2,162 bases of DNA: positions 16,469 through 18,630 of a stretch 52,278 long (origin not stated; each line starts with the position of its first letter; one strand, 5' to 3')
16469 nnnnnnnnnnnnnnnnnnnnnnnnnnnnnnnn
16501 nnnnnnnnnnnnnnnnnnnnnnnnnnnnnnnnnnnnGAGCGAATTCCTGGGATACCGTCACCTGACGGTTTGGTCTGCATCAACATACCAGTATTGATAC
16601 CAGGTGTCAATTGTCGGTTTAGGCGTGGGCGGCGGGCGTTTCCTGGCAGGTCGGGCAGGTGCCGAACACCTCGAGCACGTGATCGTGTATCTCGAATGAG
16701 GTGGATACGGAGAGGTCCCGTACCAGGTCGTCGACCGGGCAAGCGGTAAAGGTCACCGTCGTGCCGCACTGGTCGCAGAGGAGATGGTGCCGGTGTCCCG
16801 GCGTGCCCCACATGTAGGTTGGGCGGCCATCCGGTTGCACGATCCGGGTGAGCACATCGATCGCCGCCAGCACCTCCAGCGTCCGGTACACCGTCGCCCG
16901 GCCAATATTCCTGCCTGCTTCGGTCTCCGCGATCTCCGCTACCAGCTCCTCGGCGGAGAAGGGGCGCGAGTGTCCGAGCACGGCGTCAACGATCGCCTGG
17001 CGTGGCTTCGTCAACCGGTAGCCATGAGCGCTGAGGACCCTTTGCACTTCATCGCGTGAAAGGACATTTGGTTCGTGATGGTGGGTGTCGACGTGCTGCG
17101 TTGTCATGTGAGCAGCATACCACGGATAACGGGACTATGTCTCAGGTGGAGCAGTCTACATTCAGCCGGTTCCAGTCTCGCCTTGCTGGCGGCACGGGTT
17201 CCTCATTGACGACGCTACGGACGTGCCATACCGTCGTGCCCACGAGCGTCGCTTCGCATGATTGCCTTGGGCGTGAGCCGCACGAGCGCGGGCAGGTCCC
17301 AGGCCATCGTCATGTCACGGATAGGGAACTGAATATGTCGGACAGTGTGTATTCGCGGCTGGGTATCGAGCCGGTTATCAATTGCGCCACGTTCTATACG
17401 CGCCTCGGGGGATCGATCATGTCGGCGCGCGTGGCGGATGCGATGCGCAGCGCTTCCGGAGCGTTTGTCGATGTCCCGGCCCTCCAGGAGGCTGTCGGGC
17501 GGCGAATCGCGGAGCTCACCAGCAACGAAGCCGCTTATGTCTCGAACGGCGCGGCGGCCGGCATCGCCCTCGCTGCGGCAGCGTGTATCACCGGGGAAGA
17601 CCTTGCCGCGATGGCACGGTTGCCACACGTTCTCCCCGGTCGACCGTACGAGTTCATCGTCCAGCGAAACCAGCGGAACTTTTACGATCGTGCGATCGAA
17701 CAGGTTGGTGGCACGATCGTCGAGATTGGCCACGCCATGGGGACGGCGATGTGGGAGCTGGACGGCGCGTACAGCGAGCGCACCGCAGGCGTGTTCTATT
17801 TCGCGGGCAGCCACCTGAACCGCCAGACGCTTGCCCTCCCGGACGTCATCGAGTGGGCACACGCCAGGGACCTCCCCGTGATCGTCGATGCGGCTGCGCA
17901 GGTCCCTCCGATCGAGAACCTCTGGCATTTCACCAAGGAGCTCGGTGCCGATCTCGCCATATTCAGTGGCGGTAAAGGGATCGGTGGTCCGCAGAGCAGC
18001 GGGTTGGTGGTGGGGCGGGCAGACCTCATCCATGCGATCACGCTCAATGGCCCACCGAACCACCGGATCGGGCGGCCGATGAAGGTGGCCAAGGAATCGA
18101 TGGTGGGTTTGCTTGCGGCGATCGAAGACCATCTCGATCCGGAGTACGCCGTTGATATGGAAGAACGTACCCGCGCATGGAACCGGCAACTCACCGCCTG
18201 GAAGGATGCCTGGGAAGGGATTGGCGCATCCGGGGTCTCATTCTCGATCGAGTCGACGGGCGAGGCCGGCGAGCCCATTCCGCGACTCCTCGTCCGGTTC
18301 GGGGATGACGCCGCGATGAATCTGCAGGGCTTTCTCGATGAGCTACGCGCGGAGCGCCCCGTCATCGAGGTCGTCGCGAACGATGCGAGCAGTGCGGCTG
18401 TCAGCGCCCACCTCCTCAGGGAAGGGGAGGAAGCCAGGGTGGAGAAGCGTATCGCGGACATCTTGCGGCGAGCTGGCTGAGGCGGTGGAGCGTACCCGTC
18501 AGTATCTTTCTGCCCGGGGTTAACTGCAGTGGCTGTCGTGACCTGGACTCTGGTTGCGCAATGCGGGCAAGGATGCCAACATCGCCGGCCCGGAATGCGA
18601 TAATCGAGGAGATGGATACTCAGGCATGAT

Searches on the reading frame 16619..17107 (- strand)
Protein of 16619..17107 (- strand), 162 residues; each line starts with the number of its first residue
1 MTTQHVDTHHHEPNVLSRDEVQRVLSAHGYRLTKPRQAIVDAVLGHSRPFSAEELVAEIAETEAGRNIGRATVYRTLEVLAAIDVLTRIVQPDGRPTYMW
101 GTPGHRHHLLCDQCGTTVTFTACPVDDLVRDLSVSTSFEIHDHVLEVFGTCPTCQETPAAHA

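Call 6: search_protein_families(library=pfam, proteins=[window:16619-17107:-], max_evalue=0.001)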
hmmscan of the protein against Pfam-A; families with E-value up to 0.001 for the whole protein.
window:16619-17107:- (162 aa): 1 family
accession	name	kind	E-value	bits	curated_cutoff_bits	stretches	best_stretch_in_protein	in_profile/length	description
PF01475.25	FUR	-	1.3e-21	77.4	23.1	1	28-147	2-120/121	Ferric uptake regulator family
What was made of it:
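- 16619..17107 (-): Fur-family regulator, which heads a divergent metal ABC-transporter operon. It is the conserved upstream boundary of the DUF2207 locus. PF01475 (call 6).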

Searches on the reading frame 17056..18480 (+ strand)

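Call 6: search_protein_families(library=pfam, proteins=[window:17056-18480:+], max_evalue=0.001)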
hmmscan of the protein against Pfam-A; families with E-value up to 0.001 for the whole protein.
window:17056-18480:+ (474 aa): 2 families
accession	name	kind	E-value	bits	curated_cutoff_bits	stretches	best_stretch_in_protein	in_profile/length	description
PF03841.19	SelA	-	6.3e-07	29.2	22.8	1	212-365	106-265/367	L-seryl-tRNA selenium transferase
PF00266.25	Aminotran_5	-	2.1e-05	24.1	21.5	1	234-328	131-221/371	Aminotransferase class-V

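Call 83: search_protein_families(library=padloc, proteins=[window:17335-18480:+], max_evalue=0.01)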
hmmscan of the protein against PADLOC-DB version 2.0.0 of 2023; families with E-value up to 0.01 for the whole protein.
window:17335-18480:+ (381 aa): 0 families
